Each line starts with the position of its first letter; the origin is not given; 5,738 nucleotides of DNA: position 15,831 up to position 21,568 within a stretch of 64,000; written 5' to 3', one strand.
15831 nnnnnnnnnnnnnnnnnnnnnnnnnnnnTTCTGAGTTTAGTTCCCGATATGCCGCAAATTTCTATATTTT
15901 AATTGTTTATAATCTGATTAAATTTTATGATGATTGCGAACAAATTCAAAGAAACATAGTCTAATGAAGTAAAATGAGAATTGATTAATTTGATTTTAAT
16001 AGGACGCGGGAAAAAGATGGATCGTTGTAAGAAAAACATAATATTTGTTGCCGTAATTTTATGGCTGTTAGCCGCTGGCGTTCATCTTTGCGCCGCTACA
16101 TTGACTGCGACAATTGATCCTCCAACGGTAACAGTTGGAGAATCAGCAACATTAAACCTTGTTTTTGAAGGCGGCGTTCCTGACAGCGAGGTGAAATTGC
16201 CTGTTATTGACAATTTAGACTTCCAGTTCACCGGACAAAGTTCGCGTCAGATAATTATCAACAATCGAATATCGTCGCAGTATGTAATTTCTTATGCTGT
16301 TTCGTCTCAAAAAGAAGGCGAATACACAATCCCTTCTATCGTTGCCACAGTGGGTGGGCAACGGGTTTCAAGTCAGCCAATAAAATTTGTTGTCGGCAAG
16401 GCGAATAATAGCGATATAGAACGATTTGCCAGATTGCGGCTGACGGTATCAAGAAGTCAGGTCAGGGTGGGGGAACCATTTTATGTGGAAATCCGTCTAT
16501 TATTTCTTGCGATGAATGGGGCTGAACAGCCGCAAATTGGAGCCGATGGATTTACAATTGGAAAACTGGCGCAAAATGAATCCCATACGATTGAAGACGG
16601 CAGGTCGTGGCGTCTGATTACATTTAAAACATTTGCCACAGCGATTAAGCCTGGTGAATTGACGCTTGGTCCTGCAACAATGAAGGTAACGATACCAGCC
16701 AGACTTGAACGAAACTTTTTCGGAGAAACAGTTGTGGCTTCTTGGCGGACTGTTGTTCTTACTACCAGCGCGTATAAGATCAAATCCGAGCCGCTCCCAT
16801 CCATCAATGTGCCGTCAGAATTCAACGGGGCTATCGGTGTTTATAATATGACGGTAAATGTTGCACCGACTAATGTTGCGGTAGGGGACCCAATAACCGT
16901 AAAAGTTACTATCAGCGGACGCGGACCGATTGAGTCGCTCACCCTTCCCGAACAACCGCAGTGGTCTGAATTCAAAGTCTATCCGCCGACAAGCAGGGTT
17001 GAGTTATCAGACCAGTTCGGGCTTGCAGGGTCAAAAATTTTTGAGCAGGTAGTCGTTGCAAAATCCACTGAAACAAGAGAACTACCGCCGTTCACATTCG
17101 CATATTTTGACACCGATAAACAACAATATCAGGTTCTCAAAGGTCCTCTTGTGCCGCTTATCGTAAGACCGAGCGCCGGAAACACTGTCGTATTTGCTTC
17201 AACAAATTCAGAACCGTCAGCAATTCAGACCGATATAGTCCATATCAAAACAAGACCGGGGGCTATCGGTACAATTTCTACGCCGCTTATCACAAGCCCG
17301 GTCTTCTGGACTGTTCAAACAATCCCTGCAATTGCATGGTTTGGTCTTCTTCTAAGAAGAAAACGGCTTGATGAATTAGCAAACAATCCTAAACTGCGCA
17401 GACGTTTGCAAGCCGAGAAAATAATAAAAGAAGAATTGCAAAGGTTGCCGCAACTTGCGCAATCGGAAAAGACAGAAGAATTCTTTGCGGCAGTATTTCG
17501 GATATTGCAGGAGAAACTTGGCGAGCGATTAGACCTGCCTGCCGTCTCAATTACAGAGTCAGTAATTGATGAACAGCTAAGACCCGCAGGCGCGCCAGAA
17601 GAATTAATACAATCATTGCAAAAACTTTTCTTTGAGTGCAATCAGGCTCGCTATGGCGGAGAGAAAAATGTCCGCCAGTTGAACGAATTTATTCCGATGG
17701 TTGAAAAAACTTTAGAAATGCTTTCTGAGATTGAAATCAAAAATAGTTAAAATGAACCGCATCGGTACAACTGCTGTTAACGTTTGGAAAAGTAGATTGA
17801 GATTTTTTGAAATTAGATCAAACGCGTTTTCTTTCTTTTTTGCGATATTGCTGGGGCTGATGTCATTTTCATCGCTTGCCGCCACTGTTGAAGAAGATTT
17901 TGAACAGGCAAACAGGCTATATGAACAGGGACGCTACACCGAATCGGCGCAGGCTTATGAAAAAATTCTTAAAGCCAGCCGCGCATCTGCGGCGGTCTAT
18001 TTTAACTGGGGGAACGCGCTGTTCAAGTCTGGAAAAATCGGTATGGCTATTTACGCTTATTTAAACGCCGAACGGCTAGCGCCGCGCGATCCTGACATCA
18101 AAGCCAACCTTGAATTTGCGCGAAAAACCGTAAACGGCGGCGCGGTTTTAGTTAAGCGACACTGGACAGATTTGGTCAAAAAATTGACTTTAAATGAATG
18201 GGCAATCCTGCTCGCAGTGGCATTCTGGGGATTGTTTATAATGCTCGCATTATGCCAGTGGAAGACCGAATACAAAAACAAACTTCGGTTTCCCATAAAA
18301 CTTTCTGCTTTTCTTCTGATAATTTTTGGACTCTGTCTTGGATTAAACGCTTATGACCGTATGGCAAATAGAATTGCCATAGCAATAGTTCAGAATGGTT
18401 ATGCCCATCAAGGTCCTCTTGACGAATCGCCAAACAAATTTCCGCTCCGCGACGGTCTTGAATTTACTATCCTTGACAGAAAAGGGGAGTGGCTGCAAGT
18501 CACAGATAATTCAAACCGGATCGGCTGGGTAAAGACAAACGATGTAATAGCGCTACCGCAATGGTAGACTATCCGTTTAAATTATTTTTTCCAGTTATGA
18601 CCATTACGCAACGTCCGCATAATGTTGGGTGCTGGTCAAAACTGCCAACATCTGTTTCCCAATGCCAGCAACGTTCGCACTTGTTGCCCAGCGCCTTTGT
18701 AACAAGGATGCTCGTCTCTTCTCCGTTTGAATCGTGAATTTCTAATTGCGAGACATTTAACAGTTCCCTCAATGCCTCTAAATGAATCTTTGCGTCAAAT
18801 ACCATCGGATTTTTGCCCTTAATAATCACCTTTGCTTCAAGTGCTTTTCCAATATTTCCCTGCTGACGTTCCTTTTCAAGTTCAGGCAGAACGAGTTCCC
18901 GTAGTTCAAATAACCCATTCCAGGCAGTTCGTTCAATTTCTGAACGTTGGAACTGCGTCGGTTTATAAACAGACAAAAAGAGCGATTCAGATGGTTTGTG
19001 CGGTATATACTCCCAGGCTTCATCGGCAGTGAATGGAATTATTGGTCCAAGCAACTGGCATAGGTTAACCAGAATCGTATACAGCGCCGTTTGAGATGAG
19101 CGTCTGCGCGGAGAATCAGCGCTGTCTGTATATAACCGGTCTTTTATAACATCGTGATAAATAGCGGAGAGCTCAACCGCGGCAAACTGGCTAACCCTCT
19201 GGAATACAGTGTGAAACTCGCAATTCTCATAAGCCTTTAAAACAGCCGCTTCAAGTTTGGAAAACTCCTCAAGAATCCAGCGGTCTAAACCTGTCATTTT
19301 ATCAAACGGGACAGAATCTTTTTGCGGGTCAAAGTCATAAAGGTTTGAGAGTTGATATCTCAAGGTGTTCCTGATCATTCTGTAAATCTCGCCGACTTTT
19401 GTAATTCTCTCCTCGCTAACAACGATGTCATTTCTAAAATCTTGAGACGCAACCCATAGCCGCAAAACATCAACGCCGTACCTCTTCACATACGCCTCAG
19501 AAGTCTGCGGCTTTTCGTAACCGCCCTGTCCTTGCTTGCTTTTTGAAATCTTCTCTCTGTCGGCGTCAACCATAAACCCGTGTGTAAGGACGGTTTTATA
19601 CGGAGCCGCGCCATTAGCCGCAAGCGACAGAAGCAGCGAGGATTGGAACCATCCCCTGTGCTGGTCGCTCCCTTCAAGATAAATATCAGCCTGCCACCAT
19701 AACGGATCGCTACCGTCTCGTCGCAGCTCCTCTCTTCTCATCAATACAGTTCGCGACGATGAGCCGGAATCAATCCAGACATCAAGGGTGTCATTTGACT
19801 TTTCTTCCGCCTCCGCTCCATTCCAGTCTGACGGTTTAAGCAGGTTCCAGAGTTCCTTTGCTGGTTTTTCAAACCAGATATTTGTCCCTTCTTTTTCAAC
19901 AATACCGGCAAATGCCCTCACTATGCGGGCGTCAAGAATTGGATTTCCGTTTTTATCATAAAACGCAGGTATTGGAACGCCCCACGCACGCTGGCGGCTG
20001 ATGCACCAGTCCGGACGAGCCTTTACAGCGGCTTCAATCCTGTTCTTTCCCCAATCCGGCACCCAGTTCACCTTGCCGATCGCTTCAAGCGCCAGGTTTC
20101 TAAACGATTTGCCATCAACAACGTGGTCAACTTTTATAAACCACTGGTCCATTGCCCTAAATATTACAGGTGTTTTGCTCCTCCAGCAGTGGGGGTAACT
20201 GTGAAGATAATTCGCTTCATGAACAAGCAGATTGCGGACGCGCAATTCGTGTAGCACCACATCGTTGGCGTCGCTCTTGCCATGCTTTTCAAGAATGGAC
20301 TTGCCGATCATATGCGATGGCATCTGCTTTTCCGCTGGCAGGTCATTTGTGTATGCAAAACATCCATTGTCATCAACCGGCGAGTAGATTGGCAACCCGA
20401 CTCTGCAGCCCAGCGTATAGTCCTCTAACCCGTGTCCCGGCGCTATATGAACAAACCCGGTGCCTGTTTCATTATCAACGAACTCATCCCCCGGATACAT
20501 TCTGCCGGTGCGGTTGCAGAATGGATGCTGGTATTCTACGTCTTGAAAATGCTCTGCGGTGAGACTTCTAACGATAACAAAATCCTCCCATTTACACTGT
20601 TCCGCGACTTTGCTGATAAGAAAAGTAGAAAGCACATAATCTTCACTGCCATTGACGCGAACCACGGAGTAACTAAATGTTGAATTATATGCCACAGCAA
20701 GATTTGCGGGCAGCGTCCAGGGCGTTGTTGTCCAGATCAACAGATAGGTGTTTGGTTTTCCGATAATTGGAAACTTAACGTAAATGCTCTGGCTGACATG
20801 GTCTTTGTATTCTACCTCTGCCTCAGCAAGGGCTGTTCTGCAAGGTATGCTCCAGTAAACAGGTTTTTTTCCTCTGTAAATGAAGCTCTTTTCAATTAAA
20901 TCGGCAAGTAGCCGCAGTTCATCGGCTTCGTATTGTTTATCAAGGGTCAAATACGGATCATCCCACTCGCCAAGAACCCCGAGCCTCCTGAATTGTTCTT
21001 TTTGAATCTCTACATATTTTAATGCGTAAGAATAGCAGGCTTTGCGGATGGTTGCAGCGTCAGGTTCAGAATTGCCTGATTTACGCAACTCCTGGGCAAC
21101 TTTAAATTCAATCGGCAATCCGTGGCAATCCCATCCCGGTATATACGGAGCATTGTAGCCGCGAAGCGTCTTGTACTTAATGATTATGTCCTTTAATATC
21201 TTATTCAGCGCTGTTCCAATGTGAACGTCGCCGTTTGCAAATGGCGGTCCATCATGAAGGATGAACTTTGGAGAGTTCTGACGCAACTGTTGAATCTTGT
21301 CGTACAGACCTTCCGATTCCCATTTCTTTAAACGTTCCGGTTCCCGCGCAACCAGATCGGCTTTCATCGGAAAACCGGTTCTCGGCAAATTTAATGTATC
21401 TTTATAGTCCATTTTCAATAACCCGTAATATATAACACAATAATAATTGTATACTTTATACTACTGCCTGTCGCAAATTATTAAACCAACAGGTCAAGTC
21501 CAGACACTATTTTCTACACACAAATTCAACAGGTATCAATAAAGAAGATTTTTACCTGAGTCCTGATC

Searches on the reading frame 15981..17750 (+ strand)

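Call 56: search_protein_families(library=pfam, proteins=[window:15981-17750:+], max_evalue=0.00001)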
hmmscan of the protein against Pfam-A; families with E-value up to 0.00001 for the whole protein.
window:15981-17750:+ (589 aa): 1 family
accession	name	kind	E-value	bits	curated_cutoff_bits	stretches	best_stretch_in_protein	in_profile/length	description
PF13584.12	BatD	-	2.4e-33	115.1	24.1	3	43-138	1-92/92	BatD DUF11 like domain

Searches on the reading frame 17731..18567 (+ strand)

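Call 56: search_protein_families(library=pfam, proteins=[window:17731-18567:+], max_evalue=0.00001)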
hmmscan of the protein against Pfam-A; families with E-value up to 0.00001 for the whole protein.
window:17731-18567:+ (278 aa): 3 families
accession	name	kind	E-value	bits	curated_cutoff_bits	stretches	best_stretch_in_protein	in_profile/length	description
PF13414.12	TPR_11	-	1.8e-10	40.7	26.8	1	61-101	2-42/42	TPR repeat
PF07719.23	TPR_2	-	2e-08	34.1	27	0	87-120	1-34/34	Tetratricopeptide repeat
PF13432.12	TPR_16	-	4.8e-07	30.6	32.7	1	58-121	2-65/65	Tetratricopeptide repeat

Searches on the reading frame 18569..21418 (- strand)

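Call 56: search_protein_families(library=pfam, proteins=[window:18569-21418:-], max_evalue=0.00001)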
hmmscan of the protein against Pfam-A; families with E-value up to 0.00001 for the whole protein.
window:18569-21418:- (949 aa): 3 families
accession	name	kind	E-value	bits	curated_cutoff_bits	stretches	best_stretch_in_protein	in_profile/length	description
PF00133.28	tRNA-synt_1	-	1.7e-120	403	22.7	1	29-667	2-413/414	tRNA synthetases class I (I, L, M and V)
PF08264.19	Anticodon_1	-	1.1e-28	100.4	25.1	1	712-866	1-148/148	Anticodon-binding domain of tRNA ligase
PF09334.17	tRNA-synt_1g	-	1.3e-15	57.5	20.1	1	59-203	8-136/391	tRNA synthetases class I (M)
